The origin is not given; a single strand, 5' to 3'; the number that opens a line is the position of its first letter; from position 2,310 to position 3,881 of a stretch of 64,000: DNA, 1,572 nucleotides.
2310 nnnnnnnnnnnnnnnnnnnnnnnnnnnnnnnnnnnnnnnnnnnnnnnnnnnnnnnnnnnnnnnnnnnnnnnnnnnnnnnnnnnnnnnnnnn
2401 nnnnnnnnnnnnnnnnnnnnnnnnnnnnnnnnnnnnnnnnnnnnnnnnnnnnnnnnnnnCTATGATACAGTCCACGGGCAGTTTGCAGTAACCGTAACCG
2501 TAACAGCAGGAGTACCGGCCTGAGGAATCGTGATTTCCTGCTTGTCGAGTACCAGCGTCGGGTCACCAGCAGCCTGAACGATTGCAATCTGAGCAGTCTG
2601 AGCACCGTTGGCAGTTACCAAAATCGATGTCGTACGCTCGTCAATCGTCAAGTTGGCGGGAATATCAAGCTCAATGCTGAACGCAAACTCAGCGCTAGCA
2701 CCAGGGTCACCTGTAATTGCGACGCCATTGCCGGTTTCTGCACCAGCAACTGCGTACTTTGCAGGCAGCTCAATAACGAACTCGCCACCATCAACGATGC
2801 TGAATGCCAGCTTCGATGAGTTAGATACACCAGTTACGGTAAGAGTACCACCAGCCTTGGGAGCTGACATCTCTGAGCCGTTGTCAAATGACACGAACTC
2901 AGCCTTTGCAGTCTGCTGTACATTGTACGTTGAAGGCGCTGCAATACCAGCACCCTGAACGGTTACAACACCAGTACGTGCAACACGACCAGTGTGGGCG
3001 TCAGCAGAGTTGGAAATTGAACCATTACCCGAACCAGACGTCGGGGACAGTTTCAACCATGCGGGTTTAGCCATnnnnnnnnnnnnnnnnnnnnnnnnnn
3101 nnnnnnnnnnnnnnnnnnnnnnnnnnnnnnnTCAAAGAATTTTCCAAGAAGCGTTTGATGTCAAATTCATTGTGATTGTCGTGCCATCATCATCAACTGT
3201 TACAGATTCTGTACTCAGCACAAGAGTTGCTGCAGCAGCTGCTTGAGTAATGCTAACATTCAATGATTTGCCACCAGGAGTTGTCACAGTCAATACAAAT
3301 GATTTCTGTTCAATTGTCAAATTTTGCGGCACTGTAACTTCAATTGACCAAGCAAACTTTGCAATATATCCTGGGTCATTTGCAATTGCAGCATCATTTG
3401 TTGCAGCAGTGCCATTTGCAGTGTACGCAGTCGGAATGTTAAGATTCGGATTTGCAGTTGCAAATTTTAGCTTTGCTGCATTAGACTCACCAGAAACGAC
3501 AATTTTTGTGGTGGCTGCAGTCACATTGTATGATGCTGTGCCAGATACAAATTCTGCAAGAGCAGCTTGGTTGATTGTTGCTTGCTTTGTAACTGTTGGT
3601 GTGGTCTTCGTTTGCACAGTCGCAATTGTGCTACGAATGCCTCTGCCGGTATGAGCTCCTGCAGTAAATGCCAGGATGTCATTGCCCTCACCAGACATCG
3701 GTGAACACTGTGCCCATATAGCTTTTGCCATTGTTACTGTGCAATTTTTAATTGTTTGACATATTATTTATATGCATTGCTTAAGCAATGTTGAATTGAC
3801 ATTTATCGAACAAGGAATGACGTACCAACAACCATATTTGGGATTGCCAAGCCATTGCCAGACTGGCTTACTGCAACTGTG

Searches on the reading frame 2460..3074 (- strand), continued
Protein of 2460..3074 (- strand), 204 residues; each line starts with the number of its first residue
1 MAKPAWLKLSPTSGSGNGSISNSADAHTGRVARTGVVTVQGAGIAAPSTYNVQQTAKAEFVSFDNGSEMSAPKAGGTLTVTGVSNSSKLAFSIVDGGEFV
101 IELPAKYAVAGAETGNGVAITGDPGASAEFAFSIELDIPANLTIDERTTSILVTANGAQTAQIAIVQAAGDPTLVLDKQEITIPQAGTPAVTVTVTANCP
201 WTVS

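Call 51: find_related_loci(query=A1, collection=viral_contigs, flank=4000)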
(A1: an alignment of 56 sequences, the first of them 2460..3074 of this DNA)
Query A1 (204 aa) in viral_contigs; peptide patterns used: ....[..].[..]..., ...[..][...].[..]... (x = any residue, [..] = any of these).
178 stretches matched a pattern; 176 encode a relative of the query (tblastn E <= 1e-3); the best 80 are kept; 80 distinct loci.
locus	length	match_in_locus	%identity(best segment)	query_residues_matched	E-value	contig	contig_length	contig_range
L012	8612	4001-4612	96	1-204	9e-128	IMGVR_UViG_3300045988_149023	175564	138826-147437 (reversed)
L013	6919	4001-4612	95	1-204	6e-126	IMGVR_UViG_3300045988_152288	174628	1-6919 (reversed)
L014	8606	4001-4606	62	1-204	4e-75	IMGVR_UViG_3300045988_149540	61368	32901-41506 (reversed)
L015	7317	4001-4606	62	1-204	2e-75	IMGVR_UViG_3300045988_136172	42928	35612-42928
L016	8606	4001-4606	63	1-204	2e-75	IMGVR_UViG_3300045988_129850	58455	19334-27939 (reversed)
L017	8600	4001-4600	61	1-202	2e-74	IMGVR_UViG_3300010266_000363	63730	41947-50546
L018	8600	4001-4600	61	1-202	2e-74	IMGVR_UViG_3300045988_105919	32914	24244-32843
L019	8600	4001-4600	61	1-202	3e-74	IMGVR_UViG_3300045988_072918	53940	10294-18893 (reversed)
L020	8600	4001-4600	60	1-202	4e-74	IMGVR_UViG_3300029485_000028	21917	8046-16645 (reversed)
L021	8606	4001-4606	60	1-204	3e-74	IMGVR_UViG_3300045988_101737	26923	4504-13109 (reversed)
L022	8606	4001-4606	62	1-204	3e-74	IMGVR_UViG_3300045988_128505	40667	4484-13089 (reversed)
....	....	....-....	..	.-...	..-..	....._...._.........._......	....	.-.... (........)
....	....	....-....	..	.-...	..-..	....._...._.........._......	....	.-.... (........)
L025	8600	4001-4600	60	1-202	6e-74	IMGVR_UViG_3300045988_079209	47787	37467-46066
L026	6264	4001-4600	60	1-202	5e-74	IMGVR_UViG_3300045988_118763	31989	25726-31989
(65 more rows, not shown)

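Call 76: fold_search(model_id=the predicted structure, library=viral)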
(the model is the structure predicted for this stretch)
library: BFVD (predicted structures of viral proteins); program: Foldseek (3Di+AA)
matches with E <= 10: 810; with E <= 0.001: 42
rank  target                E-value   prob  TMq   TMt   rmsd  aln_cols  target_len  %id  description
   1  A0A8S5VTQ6            4.8e-18  1.00  0.74  0.44   2.5       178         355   36  (no name in the UniProt tables at hand)
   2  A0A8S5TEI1            8.5e-16  1.00  0.85  0.83   2.5       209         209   26  Cellulase [Myoviridae sp. ct3pM2]
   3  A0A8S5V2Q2            9.0e-16  1.00  0.78  0.72   3.7       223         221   22  Uncharacterized protein [CrAss-like virus sp. ctelJ1]
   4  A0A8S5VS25            7.7e-15  1.00  0.73  0.22   2.7       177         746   38  (no name in the UniProt tables at hand)
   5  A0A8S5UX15            5.6e-14  1.00  0.69  0.17   4.3       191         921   30  Uncharacterized protein [Siphoviridae sp. ctzO58]
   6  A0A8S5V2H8            1.1e-10  1.00  0.52  0.52  12.5       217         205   22  Uncharacterized protein [CrAss-like virus sp. ctelJ1]
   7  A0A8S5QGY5            1.7e-10  1.00  0.54  0.36  20.6       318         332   17  BACON domain-containing protein [Myoviridae sp. ctgpD8]
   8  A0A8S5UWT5            4.1e-10  1.00  0.48  0.21   7.9       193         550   30  BACON domain-containing protein [Siphoviridae sp. ctzO58]
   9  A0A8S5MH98            2.3e-08  1.00  0.38  0.24   7.8       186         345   22  Binding domain, N-terminal (Fragment) [Podoviridae sp. ct1h53]
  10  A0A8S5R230            4.9e-07  1.00  0.36  0.26   9.4       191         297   14  Uncharacterized protein [Myoviridae sp. ct5xX4]
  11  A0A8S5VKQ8            3.8e-06  1.00  0.29  0.22  10.6       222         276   17  (no name in the UniProt tables at hand)
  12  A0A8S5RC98            3.8e-06  1.00  0.19  0.15  38.3       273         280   13  Cellulase [virus sp. ctPYc18]
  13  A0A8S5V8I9            4.2e-06  1.00  0.39  0.19   9.1       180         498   16  BACON domain-containing protein [Siphoviridae sp. cttma3]
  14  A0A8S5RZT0            8.7e-06  1.00  0.36  0.23  10.4       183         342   20  Binding domain, N-terminal [Myoviridae sp. ctNQV2]
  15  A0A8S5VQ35            1.6e-05  1.00  0.33  0.23  13.5       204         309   15  (no name in the UniProt tables at hand)
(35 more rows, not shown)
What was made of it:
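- BFVD monomer models of relatives have the same compact shape (TM 0.85, call 76). Independent BFVD monomer models of relatives superpose over their full length (TM 0.85 and 0.78, call 76).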

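Call 80: find_related_loci(query=A1, collection=genome_contigs, flank=3000)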
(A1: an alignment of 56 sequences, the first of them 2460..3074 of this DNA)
Query A1 (204 aa) in genome_contigs; peptide patterns used: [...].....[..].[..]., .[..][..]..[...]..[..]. (x = any residue, [..] = any of these).
32 stretches matched a pattern; 12 encode a relative of the query (tblastn E <= 1e-3); 12 distinct loci.
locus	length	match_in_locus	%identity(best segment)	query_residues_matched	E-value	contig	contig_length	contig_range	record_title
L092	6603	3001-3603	62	1-203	8e-77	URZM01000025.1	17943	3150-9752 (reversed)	uncultured Bacteroidales bacterium isolate UMGS1496 genome assembly, contig: NODE_3677_length_17943_cov_2.796512, whole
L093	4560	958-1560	59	3-204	2e-67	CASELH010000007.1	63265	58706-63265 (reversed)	uncultured Bacteroides sp. isolate A75_L1_316316_idba_bin.150 genome assembly, contig: A75_L1_316316_idba_bin.150.fa_sca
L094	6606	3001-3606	60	1-204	1e-66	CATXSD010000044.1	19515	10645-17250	MAG TPA_asm: Mediterranea massiliensis isolate ERR9492512_bin.11_MetaWRAP_v1.3_MAG genome assembly, contig: ERZ18533989.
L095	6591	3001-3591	46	1-203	6e-48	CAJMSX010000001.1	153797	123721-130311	TPA_asm: uncultured bacterium isolate SRR5580395-bin.24 genome assembly, contig: NODE_102_length_153797_cov_5.285973, wh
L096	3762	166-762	45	1-203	1e-44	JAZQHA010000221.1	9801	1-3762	MAG: Acutalibacteraceae bacterium isolate T1900044629_TS20190095.MAGScoT_cleanbin_000018 SGB_998_k141_2827591, whole gen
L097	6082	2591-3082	49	1-169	1e-41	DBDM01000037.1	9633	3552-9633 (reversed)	MAG TPA_asm: Bacteroidales bacterium UBA932 UBA932_contig_54150, whole genome shotgun sequence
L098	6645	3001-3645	40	1-204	2e-40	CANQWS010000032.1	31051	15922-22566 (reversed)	MAG: uncultured Muribaculaceae bacterium isolate Lapin-011__bin11 genome assembly, contig: Lapin-011__NODE_1341_length_3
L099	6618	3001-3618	42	1-204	2e-38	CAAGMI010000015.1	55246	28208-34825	MAG TPA_asm: Rikenellaceae bacterium, isolate HGM05636, WGS project CAAGMI010000000 data, contig: SRS476833_14_k119_2018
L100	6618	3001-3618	43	1-203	6e-35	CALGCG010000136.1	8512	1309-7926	MAG TPA_asm: uncultured Bacteroidales bacterium isolate SRR6425758_bin.91_CONCOCT_v1.1_MAG genome assembly, contig: ERZ1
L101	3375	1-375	49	80-202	1e-30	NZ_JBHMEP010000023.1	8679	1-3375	Vibrio olivae strain CECT 8064 GCM70010950_110, whole genome shotgun sequence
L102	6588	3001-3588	34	6-201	7e-25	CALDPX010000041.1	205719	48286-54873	MAG TPA_asm: uncultured Alistipes sp. isolate SRR6425816_bin.102_CONCOCT_v1.1_MAG genome assembly, contig: ERZ1767626.9,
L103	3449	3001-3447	50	1-154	4e-39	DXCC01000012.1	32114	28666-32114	MAG TPA_asm: Candidatus Tidjanibacter faecipullorum isolate ChiHjej11B10-19426 ChiHjej11B10M5__C196794_L32114_SAMN080098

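Call 100: search_protein_representatives(alignment_id=A1)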
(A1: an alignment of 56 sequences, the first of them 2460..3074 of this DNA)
Query: 56 sequences, 202 profile positions. Proteins with E-value up to 0.001 (for the whole library): 6163; up to 1e-10: 2370; up to 1e-30: 455. The best 150 are listed.
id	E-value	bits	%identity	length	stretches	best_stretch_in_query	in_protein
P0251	5.6e-143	490.0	-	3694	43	132-201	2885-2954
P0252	2.9e-104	363.6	-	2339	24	139-201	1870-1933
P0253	1.8e-98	344.7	-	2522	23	5-60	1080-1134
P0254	5.2e-92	323.6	-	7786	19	132-201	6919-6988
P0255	1.9e-90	318.4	-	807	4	4-200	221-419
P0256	3.4e-89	314.4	-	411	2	4-202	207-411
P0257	6.0e-89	313.6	-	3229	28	133-201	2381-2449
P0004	4.1e-86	304.3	-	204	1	1-202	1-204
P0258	1.4e-83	296.0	-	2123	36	147-202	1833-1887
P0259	1.0e-82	293.2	-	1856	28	5-47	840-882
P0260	3.0e-80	285.2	-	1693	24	4-55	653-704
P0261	9.8e-80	283.5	-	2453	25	5-87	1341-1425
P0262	1.9e-78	279.3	-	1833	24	5-58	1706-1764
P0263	1.9e-78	279.3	-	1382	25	158-201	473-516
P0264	5.9e-78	277.7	-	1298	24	136-201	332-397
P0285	7.2e-63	228.4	-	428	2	4-202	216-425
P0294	1.5e-58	214.3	-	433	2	5-200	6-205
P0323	4.4e-54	199.7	-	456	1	4-201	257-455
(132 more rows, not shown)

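Call 102: search_protein_families(library=pfam, proteins=[P0323, P0256, P0294, P0285], max_evalue=0.01)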
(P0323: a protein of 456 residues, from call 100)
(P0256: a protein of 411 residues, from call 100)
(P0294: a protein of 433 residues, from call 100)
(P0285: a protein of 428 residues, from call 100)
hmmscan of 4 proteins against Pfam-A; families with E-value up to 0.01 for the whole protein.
P0323 (456 aa): 1 family
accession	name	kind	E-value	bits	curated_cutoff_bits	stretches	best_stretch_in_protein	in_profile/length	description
PF19190.6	BACON_2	-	0.00054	20.3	25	1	237-304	17-89/94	Viral BACON domain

P0256 (411 aa): 2 families
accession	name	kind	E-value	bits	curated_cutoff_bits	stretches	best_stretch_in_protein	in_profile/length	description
PF13004.13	BACON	-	4.3e-09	36.7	25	3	4-54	9-61/61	Putative binding domain, N-terminal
PF19190.6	BACON_2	-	4.3e-07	30.2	25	1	174-258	2-92/94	Viral BACON domain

P0294 (433 aa): 2 families
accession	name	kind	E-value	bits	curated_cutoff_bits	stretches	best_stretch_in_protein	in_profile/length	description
PF13004.13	BACON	-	8e-09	35.8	25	1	203-263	2-60/61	Putative binding domain, N-terminal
PF19190.6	BACON_2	-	8.1e-09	35.7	25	1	177-265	2-93/94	Viral BACON domain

P0285 (428 aa): 3 families
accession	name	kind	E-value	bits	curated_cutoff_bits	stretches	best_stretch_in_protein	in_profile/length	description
PF13004.13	BACON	-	1.1e-12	48.1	25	2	210-268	3-60/61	Putative binding domain, N-terminal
PF19190.6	BACON_2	-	3.5e-10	40.1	25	1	182-269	2-92/94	Viral BACON domain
PF13860.13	FlgD_ig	-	0.0076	16.6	27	1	352-415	8-74/79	FlgD Ig-like domain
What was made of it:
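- It does not explain why natural fusions place socket and plug of successive modules together in one intact BACON (call 102).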

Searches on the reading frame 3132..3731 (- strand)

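Call 3: search_protein_families(library=pfam, proteins=[window:3132-3731:-], max_evalue=1)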
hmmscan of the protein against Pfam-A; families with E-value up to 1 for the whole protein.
window:3132-3731:- (199 aa): 1 family
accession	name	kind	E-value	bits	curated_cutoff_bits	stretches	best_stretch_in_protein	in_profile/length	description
PF15209.11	IL31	-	0.065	13.5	27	1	129-150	99-119/132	Interleukin 31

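Call 4: search_protein_families(library=phrogs, proteins=[window:3132-3731:-], max_evalue=0.01)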
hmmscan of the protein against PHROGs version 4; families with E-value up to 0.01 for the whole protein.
window:3132-3731:- (199 aa): 0 families
